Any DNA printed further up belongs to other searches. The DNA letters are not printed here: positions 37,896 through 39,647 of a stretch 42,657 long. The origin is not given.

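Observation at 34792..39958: Translationally coupled trio (GT2-fused polytopic giant + four-module DUF5719-like exoprotein + membrane CxxC thioredoxin-fold protein): candidate uncharacterised envelope-glycan machine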

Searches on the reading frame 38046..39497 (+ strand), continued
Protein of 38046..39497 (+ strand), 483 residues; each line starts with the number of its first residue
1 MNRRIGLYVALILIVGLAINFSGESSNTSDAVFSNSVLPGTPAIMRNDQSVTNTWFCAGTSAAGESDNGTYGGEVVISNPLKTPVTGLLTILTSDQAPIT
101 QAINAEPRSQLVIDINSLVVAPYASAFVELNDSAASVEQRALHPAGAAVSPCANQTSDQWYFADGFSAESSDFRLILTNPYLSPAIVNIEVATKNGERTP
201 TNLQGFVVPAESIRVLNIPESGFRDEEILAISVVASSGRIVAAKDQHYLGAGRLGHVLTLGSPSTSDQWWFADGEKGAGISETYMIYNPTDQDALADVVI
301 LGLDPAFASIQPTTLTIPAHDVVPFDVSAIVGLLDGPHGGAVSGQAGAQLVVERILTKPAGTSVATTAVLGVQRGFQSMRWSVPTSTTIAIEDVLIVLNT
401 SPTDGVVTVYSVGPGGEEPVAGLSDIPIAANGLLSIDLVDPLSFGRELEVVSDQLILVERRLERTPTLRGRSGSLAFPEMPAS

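Call 46: list_cluster_members(proteins=[P0345, P0353, P0356, P0359, P0364, P0375, P0377, P0384, P0387, P0369])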
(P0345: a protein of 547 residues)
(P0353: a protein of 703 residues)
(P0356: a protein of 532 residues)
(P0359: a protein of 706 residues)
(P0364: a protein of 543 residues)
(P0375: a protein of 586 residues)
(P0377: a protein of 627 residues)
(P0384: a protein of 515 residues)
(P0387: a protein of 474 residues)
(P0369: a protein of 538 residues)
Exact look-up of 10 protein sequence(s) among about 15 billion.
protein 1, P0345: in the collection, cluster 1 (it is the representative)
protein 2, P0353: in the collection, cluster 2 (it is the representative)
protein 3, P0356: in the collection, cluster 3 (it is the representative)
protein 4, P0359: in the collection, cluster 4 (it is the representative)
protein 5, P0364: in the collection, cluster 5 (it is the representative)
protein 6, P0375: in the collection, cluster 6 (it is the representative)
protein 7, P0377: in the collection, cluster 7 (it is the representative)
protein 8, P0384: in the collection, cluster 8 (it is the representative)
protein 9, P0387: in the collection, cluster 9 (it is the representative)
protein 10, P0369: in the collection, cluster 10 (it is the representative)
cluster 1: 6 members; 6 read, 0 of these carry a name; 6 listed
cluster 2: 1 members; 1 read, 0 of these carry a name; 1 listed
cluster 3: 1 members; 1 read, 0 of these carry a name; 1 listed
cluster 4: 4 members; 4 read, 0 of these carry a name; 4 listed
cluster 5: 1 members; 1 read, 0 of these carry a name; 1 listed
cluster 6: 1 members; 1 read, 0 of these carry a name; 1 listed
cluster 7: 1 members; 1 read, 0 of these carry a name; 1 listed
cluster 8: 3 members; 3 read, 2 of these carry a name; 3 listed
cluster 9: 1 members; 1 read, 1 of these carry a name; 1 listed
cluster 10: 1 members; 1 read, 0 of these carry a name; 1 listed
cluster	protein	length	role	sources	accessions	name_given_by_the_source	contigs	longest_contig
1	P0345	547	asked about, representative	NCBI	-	-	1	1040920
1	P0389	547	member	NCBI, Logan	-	-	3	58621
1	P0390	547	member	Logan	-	-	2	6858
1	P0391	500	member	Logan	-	-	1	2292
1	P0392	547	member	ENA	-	-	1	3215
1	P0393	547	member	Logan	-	-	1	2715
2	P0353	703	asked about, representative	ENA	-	-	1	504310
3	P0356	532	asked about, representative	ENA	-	-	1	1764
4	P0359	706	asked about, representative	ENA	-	-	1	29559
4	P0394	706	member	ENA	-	-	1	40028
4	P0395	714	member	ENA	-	-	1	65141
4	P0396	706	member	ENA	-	-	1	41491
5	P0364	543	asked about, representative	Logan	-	-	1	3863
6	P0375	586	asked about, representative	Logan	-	-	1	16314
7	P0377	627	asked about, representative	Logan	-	-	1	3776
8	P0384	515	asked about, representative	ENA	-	-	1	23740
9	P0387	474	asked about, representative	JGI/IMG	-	hypothetical protein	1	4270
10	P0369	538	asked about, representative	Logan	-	-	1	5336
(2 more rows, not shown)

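Call 47: find_homologous_proteins(query=P0345, max_evalue=0.00001)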
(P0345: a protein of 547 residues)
Query P0345 (547 aa): 431 proteins with E <= 0.00001 among 8000 candidates; the best 120 are listed.
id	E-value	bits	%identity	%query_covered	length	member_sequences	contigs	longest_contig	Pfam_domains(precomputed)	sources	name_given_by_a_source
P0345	0.0e+0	1162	100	100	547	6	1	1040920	PF18986.6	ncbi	-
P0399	6.8e-270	915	81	100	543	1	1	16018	PF18986.6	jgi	jgi:hypothetical protein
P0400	7.2e-267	905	78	100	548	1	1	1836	PF18986.6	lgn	-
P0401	1.6e-265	900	80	100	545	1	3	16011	PF18986.6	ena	-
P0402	1.0e-260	884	78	100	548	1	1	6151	PF18986.6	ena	-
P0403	1.4e-260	884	77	100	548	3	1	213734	PF18986.6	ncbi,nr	ncbi:MAG: hypothetical protein JNK12_18575 [Acidimicrobiales bacterium]|nr:hypothetical protein [Aci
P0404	1.8e-260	883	79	100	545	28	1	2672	PF18986.6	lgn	-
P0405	6.9e-254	862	74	100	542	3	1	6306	PF18986.6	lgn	-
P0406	1.0e-250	851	75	100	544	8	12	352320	PF18986.6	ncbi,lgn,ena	-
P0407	3.2e-250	850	75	100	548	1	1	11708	PF18986.6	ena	-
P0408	1.7e-248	844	72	100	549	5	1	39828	PF18986.6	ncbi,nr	ncbi:MAG: hypothetical protein H6518_13635 [Microthrixaceae bacterium]|nr:hypothetical protein [Micr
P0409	2.1e-244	830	72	100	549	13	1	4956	PF18986.6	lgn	-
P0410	5.2e-209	714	65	100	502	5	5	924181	PF18986.6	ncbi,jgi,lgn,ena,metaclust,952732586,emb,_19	metaclust:\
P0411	1.1e-171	590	55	100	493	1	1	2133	PF18986.6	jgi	jgi:hypothetical protein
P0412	1.3e-132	461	47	99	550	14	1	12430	PF18986.6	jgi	-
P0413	1.6e-132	461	46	100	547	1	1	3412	PF18986.6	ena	-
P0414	2.0e-132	461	46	100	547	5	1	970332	PF18986.6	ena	-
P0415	6.1e-132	459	47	100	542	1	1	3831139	PF18986.6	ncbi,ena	-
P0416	4.0e-130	453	48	100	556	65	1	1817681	PF18986.6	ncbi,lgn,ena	-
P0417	4.9e-130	453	46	100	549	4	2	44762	PF18986.6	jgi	-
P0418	5.6e-130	453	47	100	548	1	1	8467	PF18986.6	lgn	-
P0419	1.6e-129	451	47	100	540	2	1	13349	PF18986.6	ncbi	-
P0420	4.1e-129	450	46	100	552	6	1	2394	PF18986.6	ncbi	-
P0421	4.0e-128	447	47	100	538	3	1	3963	PF18986.6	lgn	-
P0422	4.7e-128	446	46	100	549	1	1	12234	PF18986.6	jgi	jgi:hypothetical protein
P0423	6.0e-126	440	47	99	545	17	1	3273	PF18986.6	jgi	jgi:hypothetical protein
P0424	1.1e-124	435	46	100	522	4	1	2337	PF18986.6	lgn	-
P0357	2.5e-121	424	46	91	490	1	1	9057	PF18986.6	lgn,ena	-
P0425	1.3e-120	422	47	99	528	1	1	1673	PF18986.6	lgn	-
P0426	1.4e-119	418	43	100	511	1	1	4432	PF18986.6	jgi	jgi:hypothetical protein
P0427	3.2e-119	417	45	100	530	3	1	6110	PF18986.6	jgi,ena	-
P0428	6.8e-119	416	49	80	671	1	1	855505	PF18986.6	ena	-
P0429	9.4e-119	416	43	99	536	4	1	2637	PF18986.6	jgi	jgi:Family of unknown function (DUF5719)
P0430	3.3e-118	414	43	100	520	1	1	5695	PF18986.6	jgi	jgi:Family of unknown function (DUF5719)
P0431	2.2e-117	411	45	98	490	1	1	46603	PF18986.6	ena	-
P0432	1.3e-115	405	44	100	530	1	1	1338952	PF18986.6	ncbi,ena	-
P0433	1.6e-114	402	45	100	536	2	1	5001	PF18986.6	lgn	-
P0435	1.8e-109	385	47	90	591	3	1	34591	PF18986.6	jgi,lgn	jgi:hypothetical protein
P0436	2.1e-109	385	46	99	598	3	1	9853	PF18986.6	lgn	-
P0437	7.5e-109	383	46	96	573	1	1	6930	PF18986.6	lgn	-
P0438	1.4e-108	382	45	90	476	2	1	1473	PF18986.6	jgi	jgi:hypothetical protein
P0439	3.0e-108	381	47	92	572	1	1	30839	PF18986.6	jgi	jgi:hypothetical protein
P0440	3.3e-108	381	46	93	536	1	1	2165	PF18986.6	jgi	-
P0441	7.0e-108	380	40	99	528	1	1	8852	PF18986.6,PF07100.17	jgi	jgi:hypothetical protein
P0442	9.8e-108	379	45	95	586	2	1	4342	PF18986.6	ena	-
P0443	6.1e-107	377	42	99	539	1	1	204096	PF18986.6,PF07100.17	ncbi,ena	-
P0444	3.4e-106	374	43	97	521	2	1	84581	PF18986.6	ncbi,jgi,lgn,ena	-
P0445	3.5e-106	374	42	99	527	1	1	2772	PF18986.6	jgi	jgi:hypothetical protein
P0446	8.1e-106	373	47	90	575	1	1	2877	PF18986.6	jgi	-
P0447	2.9e-105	371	45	89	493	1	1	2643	PF18986.6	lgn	-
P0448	2.9e-104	368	46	88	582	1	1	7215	PF18986.6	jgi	jgi:hypothetical protein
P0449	5.6e-104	367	43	100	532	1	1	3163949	PF18986.6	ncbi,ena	-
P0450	1.1e-103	366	41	96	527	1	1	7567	PF18986.6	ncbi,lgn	-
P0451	6.9e-103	363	40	100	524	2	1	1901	PF18986.6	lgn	-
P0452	8.0e-102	360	40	99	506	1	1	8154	PF18986.6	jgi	jgi:hypothetical protein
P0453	1.3e-101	359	46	88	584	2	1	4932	PF18986.6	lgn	-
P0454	2.2e-101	358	41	99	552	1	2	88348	PF18986.6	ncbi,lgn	ncbi:MAG: DUF5719 family protein [Acidimicrobiales bacterium]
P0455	2.4e-101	358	39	99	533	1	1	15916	PF18986.6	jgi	jgi:hypothetical protein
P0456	3.5e-101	358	39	100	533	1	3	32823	PF18986.6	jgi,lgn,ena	jgi:hypothetical protein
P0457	4.6e-101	357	42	99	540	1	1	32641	PF18986.6,PF07100.17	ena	-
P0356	5.0e-101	357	43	91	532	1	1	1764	PF18986.6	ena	-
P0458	1.4e-100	356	40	93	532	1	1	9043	PF15780.12,PF18986.6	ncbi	-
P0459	2.7e-100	355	39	99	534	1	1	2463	PF18986.6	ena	-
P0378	2.8e-100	355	42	91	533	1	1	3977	PF18986.6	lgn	-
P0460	2.8e-100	355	41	96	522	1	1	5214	PF18986.6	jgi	jgi:hypothetical protein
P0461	4.7e-100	354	38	98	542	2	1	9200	PF18986.6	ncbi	-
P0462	6.8e-100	354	42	99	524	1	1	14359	PF18986.6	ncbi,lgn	-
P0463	7.3e-100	353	40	95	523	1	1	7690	PF18986.6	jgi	jgi:hypothetical protein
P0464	8.6e-100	353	42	91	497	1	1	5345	PF18986.6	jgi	jgi:hypothetical protein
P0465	1.0e-99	353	40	100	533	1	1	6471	PF18986.6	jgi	jgi:hypothetical protein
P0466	1.4e-99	353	41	99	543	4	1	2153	PF18986.6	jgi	jgi:hypothetical protein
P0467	1.7e-99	352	40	100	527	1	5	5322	PF18986.6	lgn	-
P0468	2.0e-99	352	43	90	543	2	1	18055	PF18986.6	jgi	jgi:hypothetical protein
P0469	2.3e-99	352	41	100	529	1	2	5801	PF18986.6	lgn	-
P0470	3.6e-99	351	39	100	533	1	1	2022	PF18986.6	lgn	-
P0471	4.0e-99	351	41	99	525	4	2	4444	PF18986.6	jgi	jgi:hypothetical protein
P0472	5.0e-99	351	41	99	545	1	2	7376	PF18986.6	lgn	-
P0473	5.1e-99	351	39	91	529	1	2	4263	PF18986.6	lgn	-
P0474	7.8e-99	350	43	89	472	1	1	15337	PF18986.6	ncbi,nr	ncbi:MAG TPA: DUF5719 family protein, partial [Acidimicrobiales bacterium]|nr:DUF5719 family protein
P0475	9.3e-99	350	41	99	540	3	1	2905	PF18986.6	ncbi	-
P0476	1.0e-98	350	43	91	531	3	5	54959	PF18986.6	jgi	jgi:hypothetical protein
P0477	1.1e-98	350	42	90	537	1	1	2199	PF18986.6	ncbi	-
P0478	1.1e-98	350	40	99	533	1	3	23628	PF18986.6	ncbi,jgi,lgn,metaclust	metaclust:\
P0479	1.5e-98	349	40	99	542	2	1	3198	PF18986.6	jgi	jgi:hypothetical protein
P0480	1.6e-98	349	40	98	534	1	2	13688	PF18986.6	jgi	jgi:hypothetical protein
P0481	1.9e-98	349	42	99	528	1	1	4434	PF18986.6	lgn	-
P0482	2.7e-98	348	38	100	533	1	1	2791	PF18986.6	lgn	-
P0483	5.7e-98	347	40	100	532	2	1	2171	PF18986.6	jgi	jgi:hypothetical protein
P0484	6.8e-98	347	41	91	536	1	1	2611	PF18986.6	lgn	-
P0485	6.9e-98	347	41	93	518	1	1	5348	PF18986.6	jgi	jgi:hypothetical protein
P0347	6.9e-98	347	38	99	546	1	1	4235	PF18986.6,PF07100.17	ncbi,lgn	ncbi:hypothetical protein BH20ACT2_BH20ACT2_25650 [soil metagenome]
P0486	1.5e-97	346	40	100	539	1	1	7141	PF18986.6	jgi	jgi:hypothetical protein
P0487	2.1e-97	345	41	99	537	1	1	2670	PF18986.6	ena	-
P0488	2.6e-97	345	38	100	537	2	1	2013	PF18986.6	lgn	-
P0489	2.6e-97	345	39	91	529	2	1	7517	PF18986.6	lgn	-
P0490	3.8e-97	344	39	98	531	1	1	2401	PF18986.6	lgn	-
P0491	4.2e-97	344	41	99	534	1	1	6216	PF18986.6,PF07100.17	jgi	jgi:hypothetical protein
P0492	4.7e-97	344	45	66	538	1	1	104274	PF18986.6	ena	-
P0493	5.8e-97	344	40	100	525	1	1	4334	PF18986.6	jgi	jgi:hypothetical protein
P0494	6.1e-97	344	39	99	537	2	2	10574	PF18986.6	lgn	-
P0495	7.1e-97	344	39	99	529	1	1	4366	PF18986.6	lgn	-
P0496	7.2e-97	344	38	100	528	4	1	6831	PF18986.6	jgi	-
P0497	8.3e-97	343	39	100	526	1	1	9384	PF18986.6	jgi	jgi:hypothetical protein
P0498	9.8e-97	343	41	90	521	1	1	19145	PF18986.6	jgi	jgi:hypothetical protein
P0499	1.0e-96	343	41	93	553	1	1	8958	PF18986.6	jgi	jgi:hypothetical protein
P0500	1.0e-96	343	39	100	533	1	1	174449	PF18986.6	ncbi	ncbi:MAG: DUF5719 family protein [Actinomycetota bacterium]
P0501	1.1e-96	343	42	90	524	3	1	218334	PF18986.6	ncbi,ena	-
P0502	1.6e-96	342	39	99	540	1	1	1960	PF18986.6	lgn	-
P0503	2.3e-96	342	39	99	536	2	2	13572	PF18986.6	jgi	jgi:hypothetical protein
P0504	3.6e-96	341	41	98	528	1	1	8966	PF18986.6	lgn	-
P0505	5.7e-96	341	41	90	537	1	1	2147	PF18986.6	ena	-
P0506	7.0e-96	340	40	90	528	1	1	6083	PF18986.6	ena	-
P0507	1.1e-95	340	38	99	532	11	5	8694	PF18986.6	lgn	-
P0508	1.4e-95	339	37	99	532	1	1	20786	PF18986.6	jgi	jgi:hypothetical protein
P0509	1.5e-95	339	40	98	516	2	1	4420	PF18986.6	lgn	-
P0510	1.9e-95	339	39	93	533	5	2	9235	PF18986.6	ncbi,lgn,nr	ncbi:MAG TPA: DUF5719 family protein [Acidimicrobiales bacterium]|nr:DUF5719 family protein [Acidimi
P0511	2.0e-95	339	39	100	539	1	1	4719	PF18986.6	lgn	-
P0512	2.5e-95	338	38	100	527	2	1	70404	PF18986.6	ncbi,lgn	ncbi:MAG: DUF5719 family protein [Acidimicrobiia bacterium]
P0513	2.7e-95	338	39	99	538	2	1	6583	PF18986.6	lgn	-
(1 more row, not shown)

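Call 48: find_encoding_contigs(protein=P0415, flank=10000, max_places=2)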
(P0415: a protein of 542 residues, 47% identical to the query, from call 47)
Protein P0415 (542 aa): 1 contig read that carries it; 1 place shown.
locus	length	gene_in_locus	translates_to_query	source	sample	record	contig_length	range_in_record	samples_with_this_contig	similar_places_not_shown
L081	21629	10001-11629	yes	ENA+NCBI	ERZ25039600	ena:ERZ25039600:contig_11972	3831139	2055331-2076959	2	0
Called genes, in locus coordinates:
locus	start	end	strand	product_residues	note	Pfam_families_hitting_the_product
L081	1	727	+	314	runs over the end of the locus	PF01073:3Beta_HSD, PF01370:Epimerase, PF02719:Polysacc_synt_2, PF04321:RmlD_sub_bind (weak), PF07993:NAD_binding_4 (faint), PF13460:NAD_binding_10 (weak), PF16363:GDP_Man_Dehyd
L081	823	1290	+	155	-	PF00582:Usp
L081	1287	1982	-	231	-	PF01996:F420_ligase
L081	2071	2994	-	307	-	PF01933:CofD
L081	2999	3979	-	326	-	PF01370:Epimerase, PF04321:RmlD_sub_bind (weak), PF16363:GDP_Man_Dehyd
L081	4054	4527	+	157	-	PF13560:HTH_31, PF01381:HTH_3, PF12844:HTH_19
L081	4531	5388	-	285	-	PF01073:3Beta_HSD, PF01370:Epimerase, PF02719:Polysacc_synt_2 (weak), PF04321:RmlD_sub_bind, PF16363:GDP_Man_Dehyd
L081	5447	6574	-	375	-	PF13439:Glyco_transf_4, PF20706:GT4-conflict, PF00534:Glycos_transf_1, PF13692:Glyco_trans_1_4, PF13524:Glyco_trans_1_2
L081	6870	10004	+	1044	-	PF00535:Glycos_transf_2, PF13641:Glyco_tranf_2_3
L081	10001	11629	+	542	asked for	PF18986:DUF5719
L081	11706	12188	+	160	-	-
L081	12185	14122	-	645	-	PF06480:FtsH_ext, PF00004:AAA, PF17862:AAA_lid_3, PF01434:Peptidase_M41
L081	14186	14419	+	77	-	PF12005:DUF3499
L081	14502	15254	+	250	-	PF02517:Rce1-like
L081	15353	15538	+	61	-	-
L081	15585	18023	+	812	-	PF10131:PTPS_related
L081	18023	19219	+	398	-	PF04138:GtrA_DPMS_TM, PF00535:Glycos_transf_2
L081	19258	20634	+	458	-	PF02878:PGM_PMM_I, PF02879:PGM_PMM_II, PF02880:PGM_PMM_III, PF00408:PGM_PMM_IV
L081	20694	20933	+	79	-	PF03966:Trm112p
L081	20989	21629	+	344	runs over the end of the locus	PF01380:SIS (weak), PF10432:bact-PGI_C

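Call 49: find_encoding_contigs(protein=P0410, flank=10000, max_places=2)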
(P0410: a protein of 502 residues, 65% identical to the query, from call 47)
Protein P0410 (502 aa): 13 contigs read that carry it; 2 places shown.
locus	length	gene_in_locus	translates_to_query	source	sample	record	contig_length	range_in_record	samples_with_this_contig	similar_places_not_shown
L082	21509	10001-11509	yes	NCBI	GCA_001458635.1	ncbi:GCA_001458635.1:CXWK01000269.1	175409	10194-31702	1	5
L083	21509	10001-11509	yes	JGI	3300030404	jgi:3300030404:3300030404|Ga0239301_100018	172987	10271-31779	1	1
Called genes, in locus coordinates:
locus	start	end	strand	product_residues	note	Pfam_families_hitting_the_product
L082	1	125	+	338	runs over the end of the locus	PF00483:NTP_transferase, PF12804:NTP_transf_3, PF24894:Hexapep_GlmU (weak), PF25084:LbH_EIF2B, PF25087:GMPPB_C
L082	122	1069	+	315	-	PF00106:adh_short (weak), PF01073:3Beta_HSD, PF01370:Epimerase, PF02719:Polysacc_synt_2, PF04321:RmlD_sub_bind, PF07993:NAD_binding_4 (faint), PF13460:NAD_binding_10 (weak), PF16363:GDP_Man_Dehyd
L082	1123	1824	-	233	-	PF01996:F420_ligase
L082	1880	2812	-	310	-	PF01933:CofD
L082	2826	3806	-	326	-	PF01370:Epimerase, PF04321:RmlD_sub_bind, PF16363:GDP_Man_Dehyd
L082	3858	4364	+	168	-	PF13560:HTH_31, PF01381:HTH_3, PF12844:HTH_19 (faint)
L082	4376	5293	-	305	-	PF01073:3Beta_HSD, PF01370:Epimerase, PF02719:Polysacc_synt_2 (faint), PF04321:RmlD_sub_bind, PF13460:NAD_binding_10 (weak), PF16363:GDP_Man_Dehyd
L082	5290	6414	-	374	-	PF13439:Glyco_transf_4 (weak), PF20706:GT4-conflict, PF00534:Glycos_transf_1, PF13692:Glyco_trans_1_4, PF13524:Glyco_trans_1_2 (weak)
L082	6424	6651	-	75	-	-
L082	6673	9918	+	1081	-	PF00535:Glycos_transf_2, PF13641:Glyco_tranf_2_3, PF13632:Glyco_trans_2_3 (weak)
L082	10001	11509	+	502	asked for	PF18986:DUF5719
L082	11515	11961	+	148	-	PF00085:Thioredoxin (weak), PF13098:Thioredoxin_2 (weak)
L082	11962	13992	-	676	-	PF06480:FtsH_ext, PF00004:AAA, PF07728:AAA_5 (faint), PF17862:AAA_lid_3, PF01434:Peptidase_M41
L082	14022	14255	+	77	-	PF12005:DUF3499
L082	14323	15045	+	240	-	PF02517:Rce1-like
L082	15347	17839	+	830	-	-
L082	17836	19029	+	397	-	PF04138:GtrA_DPMS_TM, PF13641:Glyco_tranf_2_3 (weak), PF00535:Glycos_transf_2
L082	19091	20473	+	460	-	PF02878:PGM_PMM_I, PF02879:PGM_PMM_II, PF02880:PGM_PMM_III, PF00408:PGM_PMM_IV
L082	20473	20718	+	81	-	PF03966:Trm112p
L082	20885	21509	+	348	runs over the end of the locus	PF01380:SIS (faint), PF10432:bact-PGI_C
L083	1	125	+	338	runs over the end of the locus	PF00483:NTP_transferase, PF12804:NTP_transf_3, PF24894:Hexapep_GlmU (weak), PF25084:LbH_EIF2B, PF25087:GMPPB_C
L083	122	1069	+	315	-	PF00106:adh_short (weak), PF01073:3Beta_HSD, PF01370:Epimerase, PF02719:Polysacc_synt_2, PF04321:RmlD_sub_bind, PF07993:NAD_binding_4 (faint), PF13460:NAD_binding_10 (weak), PF16363:GDP_Man_Dehyd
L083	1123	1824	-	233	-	PF01996:F420_ligase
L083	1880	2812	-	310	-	PF01933:CofD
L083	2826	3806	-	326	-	PF01370:Epimerase, PF04321:RmlD_sub_bind, PF16363:GDP_Man_Dehyd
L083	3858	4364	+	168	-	PF13560:HTH_31, PF01381:HTH_3, PF12844:HTH_19 (faint)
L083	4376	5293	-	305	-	PF01073:3Beta_HSD, PF01370:Epimerase, PF02719:Polysacc_synt_2 (faint), PF04321:RmlD_sub_bind, PF13460:NAD_binding_10 (weak), PF16363:GDP_Man_Dehyd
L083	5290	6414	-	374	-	PF13439:Glyco_transf_4 (weak), PF20706:GT4-conflict, PF00534:Glycos_transf_1, PF13692:Glyco_trans_1_4, PF13524:Glyco_trans_1_2 (weak)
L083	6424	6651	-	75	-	-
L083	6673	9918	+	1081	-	PF00535:Glycos_transf_2, PF13641:Glyco_tranf_2_3, PF13632:Glyco_trans_2_3 (weak)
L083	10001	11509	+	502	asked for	PF18986:DUF5719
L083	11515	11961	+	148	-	PF00085:Thioredoxin (weak), PF13098:Thioredoxin_2 (weak)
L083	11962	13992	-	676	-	PF06480:FtsH_ext, PF00004:AAA, PF07728:AAA_5 (faint), PF17862:AAA_lid_3, PF01434:Peptidase_M41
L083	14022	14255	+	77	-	PF12005:DUF3499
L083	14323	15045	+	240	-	PF02517:Rce1-like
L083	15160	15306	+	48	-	-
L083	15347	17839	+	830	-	-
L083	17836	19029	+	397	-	PF04138:GtrA_DPMS_TM, PF13641:Glyco_tranf_2_3 (weak), PF00535:Glycos_transf_2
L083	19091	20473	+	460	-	PF02878:PGM_PMM_I, PF02879:PGM_PMM_II, PF02880:PGM_PMM_III, PF00408:PGM_PMM_IV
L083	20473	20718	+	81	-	PF03966:Trm112p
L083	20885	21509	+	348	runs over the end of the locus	PF01380:SIS (faint), PF10432:bact-PGI_C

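Call 63: search_protein_families(library=pfam, proteins=[window:38046-39497:+], max_evalue=1)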
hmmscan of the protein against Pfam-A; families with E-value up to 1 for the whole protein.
window:38046-39497:+ (483 aa): 1 family
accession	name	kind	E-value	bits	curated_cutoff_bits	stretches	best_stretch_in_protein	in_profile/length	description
PF18986.5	DUF5719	-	2.8e-20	73.1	26.2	2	145-243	39-135/319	Family of unknown function (DUF5719)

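Call 75: search_protein_families(library=ncbifam, proteins=[L081:7980-10001:+, L082:7783-9915:+], max_evalue=0.1)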
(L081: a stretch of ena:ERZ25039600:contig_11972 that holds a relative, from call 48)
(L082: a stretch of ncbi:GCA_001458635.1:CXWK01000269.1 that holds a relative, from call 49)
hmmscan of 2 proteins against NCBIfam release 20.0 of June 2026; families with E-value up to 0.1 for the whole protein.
L081:7980-10001:+ (674 aa): 0 families

L082:7783-9915:+ (711 aa): 0 families
